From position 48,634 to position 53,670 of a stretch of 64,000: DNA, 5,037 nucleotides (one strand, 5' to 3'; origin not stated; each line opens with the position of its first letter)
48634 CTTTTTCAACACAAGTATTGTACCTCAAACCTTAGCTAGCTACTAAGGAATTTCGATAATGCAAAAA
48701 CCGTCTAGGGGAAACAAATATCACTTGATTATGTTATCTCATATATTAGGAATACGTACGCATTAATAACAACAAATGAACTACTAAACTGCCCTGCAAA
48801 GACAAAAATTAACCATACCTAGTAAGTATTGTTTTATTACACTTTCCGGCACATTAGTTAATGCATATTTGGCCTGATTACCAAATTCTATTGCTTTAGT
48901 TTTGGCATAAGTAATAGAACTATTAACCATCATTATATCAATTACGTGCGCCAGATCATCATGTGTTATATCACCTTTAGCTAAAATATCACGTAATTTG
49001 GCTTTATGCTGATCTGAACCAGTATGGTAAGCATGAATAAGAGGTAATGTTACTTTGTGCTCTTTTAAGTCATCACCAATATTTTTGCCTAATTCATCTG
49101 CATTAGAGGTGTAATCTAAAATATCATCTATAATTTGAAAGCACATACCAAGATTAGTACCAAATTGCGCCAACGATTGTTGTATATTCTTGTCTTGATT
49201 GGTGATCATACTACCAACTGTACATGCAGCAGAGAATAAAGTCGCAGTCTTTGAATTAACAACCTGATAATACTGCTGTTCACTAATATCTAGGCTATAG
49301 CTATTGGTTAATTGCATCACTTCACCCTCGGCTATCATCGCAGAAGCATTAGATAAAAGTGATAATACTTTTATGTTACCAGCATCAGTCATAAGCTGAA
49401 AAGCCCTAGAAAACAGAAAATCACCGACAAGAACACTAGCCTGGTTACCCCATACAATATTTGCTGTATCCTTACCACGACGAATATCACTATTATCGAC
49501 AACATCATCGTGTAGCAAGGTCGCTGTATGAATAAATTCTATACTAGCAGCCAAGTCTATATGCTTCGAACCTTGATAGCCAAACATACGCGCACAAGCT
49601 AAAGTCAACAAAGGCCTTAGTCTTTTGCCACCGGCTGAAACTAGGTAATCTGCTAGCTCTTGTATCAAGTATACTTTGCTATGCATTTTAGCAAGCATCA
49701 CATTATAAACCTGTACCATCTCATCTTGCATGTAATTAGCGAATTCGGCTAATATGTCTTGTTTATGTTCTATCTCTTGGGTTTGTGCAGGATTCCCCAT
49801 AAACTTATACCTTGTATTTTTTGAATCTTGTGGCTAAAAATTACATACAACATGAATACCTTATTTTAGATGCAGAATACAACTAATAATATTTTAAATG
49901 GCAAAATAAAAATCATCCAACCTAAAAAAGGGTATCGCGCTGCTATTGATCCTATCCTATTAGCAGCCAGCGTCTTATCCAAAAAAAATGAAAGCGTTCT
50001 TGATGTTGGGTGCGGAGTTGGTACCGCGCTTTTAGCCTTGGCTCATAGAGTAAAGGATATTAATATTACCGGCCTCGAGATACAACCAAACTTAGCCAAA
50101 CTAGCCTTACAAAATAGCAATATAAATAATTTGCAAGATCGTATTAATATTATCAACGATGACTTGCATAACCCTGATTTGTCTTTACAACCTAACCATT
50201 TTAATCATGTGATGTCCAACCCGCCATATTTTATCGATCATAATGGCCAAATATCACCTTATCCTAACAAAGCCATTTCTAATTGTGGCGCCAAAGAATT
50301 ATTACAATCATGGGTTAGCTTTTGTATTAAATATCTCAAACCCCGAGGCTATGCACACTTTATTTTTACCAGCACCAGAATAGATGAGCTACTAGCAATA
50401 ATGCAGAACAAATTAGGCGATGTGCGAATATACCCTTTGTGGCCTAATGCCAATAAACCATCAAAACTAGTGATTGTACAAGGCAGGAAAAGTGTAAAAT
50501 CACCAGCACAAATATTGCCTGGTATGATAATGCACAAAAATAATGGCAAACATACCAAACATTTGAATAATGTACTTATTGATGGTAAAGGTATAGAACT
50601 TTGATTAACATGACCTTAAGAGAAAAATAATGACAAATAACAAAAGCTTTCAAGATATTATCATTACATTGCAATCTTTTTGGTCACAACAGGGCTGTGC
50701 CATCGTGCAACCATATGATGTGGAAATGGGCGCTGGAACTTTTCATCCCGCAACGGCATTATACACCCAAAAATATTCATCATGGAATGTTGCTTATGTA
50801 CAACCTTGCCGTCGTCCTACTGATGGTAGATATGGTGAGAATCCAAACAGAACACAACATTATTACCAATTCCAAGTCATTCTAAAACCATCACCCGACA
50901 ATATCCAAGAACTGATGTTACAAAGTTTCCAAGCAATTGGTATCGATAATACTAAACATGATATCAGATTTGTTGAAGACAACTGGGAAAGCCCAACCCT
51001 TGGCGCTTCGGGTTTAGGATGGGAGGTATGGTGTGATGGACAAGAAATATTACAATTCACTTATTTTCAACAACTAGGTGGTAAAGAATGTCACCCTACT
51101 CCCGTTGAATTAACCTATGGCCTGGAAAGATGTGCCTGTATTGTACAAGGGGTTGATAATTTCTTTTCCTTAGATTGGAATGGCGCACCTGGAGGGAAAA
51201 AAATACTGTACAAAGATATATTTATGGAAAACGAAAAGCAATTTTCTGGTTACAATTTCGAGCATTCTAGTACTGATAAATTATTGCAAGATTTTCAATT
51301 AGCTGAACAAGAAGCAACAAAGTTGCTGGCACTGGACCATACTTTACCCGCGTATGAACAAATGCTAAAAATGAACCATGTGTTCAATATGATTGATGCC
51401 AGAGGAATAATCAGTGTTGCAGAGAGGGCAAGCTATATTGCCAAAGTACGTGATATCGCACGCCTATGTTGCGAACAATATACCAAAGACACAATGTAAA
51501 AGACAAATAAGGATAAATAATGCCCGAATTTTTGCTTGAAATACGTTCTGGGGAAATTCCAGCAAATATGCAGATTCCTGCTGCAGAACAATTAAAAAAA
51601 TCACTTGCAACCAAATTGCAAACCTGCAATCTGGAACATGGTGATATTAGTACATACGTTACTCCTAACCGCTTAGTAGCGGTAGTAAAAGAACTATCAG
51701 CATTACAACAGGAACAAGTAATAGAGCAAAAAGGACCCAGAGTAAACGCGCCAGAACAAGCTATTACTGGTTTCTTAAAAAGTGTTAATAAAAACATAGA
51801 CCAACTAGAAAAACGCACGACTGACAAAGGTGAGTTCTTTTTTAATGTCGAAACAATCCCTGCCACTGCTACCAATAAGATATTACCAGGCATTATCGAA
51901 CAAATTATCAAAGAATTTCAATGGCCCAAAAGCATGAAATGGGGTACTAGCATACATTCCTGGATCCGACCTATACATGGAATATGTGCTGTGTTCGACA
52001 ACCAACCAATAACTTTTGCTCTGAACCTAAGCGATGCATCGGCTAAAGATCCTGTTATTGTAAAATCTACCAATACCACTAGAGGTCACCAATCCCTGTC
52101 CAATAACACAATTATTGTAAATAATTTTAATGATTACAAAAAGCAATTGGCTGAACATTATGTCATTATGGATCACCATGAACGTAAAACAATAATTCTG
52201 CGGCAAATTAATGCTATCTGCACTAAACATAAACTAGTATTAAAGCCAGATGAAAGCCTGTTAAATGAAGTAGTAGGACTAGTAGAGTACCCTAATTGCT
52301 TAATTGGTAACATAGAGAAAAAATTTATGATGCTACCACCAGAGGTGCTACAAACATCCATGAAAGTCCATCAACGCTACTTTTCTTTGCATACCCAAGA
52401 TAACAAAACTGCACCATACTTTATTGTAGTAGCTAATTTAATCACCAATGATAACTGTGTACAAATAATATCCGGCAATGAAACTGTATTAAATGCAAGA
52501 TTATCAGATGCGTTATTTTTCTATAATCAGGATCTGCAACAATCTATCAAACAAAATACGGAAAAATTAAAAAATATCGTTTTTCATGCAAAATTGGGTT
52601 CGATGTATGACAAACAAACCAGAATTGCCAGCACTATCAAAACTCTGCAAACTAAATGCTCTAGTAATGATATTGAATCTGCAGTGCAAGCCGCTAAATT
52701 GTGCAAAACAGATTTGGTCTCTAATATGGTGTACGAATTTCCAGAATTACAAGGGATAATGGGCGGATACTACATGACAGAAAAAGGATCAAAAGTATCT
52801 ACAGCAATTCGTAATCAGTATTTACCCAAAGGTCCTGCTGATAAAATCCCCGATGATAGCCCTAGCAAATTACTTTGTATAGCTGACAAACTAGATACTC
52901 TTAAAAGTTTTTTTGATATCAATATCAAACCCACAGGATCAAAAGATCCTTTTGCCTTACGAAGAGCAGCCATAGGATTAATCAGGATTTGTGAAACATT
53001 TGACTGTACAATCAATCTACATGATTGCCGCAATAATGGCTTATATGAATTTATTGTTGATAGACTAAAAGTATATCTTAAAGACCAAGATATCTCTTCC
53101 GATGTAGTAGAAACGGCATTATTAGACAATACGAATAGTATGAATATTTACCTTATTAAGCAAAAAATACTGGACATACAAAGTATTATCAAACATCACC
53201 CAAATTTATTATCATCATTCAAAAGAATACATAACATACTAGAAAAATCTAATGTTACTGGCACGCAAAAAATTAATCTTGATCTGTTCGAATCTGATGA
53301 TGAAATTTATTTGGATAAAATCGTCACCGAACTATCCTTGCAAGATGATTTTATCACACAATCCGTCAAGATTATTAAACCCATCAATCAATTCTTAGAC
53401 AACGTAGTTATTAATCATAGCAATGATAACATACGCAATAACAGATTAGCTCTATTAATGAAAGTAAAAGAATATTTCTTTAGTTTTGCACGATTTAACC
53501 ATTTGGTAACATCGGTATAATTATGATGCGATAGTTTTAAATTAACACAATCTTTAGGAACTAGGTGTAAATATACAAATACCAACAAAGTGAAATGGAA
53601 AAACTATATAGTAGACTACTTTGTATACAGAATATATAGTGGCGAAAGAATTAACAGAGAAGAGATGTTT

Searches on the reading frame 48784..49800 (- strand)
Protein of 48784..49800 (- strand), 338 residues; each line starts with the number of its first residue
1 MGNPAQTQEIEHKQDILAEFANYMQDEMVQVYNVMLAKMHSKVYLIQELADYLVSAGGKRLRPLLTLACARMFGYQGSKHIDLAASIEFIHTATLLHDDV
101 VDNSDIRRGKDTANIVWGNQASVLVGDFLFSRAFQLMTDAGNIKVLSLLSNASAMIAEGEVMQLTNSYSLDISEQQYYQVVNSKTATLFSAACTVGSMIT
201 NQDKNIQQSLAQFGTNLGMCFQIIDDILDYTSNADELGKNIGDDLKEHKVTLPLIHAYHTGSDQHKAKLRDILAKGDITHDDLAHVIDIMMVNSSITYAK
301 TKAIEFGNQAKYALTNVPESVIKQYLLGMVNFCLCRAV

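Call 49: search_protein_families(library=ncbifam, proteins=[window:48784-49800:-], max_evalue=1e-8)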
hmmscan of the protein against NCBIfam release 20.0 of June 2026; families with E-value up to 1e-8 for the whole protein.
window:48784-49800:- (338 aa): 16 families
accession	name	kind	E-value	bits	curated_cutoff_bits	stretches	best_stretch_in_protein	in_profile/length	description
NF008140.0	PRK10888.1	equivalog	2.7e-99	332.5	412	1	22-335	8-320/323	octaprenyl diphosphate synthase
NF040698.1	IdsA_Meth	equivalog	1.6e-69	234.6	468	1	35-336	21-326/328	short chain isoprenyl diphosphate synthase IdsA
TIGR02748.1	GerC3_HepT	equivalog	5e-66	223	456.55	1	20-332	5-313/319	heptaprenyl diphosphate synthase component II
NF041003.1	GGPP_syn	equivalog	5.9e-65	219.5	500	1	20-319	2-305/326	geranylgeranyl diphosphate synthase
TIGR02749.1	prenyl_cyano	equivalog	1.4e-62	211.6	383.2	1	22-336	8-320/322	solanesyl diphosphate synthase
NF045628.1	HxpDPsynlarge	equivalog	1.7e-59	201.3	500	1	25-330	2-303/311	hexaprenyl-diphosphate synthase large subunit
NF041169.1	f2_encap_cargo4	exception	1.5e-57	195.3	450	1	55-319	47-314/334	family 2 encapsulin nanocompartment cargo protein polyprenyl transferase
NF042417.1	NPPPS_Mycobact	equivalog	4.6e-57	193.5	600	1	18-336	16-333/335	nonaprenyl/(2E,6E)-farnesyl/geranylgeranyl diphosphat synthase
NF045485.1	FPPsyn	subfamily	2.2e-49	168.1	275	1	35-291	15-284/288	farnesyl diphosphate synthase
NF040789.2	gerfarn_diphsyn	equivalog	3.6e-45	154.7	560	1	48-336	36-343/345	geranylfarnesyl diphosphate synthase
NF045685.1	GGPPSynCrtE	equivalog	2e-44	151.8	460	1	21-266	4-261/293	geranylgeranyl diphosphate synthase CrtE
NF045549.1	GGPPsyn_IdsB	equivalog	8.3e-42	143.5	475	1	55-331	62-339/346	geranylgeranyl diphosphate synthase IdsB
NF040627.1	GFPS_Meth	equivalog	1.5e-33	116.4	600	1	46-234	28-214/285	geranylfarnesyl diphosphate synthase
NF007877.0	PRK10581.1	equivalog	1.2e-29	103.5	321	1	46-285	32-279/299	(2E,6E)-farnesyl diphosphate synthase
NF040936.1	hexpp_archaea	equivalog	2.2e-24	86.2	400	1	41-236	25-211/275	hexaprenyl pyrophosphate synthase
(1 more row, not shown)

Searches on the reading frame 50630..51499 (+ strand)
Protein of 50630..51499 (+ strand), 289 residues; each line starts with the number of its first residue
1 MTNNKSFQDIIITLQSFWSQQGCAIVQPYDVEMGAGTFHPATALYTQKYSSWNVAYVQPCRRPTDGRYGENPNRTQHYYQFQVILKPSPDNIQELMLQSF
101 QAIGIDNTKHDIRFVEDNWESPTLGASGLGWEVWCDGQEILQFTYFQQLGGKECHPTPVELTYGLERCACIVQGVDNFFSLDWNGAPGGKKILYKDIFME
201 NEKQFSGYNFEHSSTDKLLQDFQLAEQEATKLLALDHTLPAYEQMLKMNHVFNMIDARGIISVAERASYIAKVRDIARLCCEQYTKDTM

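Call 49: search_protein_families(library=ncbifam, proteins=[window:50630-51499:+], max_evalue=1e-8)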
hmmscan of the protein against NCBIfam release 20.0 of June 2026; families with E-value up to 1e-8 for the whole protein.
window:50630-51499:+ (289 aa): 3 families
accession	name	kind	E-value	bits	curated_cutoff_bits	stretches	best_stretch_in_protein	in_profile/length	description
NF006827.1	PRK09348.1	equivalog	5.9e-133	442.4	369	1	6-285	1-275/276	glycine--tRNA ligase subunit alpha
TIGR00388.1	glyQ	equivalog_domain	5e-131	436.3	361.45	1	6-287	2-282/293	glycine--tRNA ligase subunit alpha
NF011499.0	PRK14908.1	equivalog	8.1e-126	421.7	1244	1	5-286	5-281/998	glycine--tRNA ligase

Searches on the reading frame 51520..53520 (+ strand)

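Call 49: search_protein_families(library=ncbifam, proteins=[window:51520-53520:+], max_evalue=1e-8)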
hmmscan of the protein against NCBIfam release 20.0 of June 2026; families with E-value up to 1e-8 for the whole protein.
window:51520-53520:+ (666 aa): 2 families
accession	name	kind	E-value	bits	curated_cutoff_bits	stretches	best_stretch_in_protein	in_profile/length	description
TIGR00211.2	glyS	equivalog_domain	9.7e-195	649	300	1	3-662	1-684/684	glycine--tRNA ligase subunit beta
NF011499.0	PRK14908.1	equivalog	7.9e-136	454.9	1244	1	3-662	313-996/998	glycine--tRNA ligase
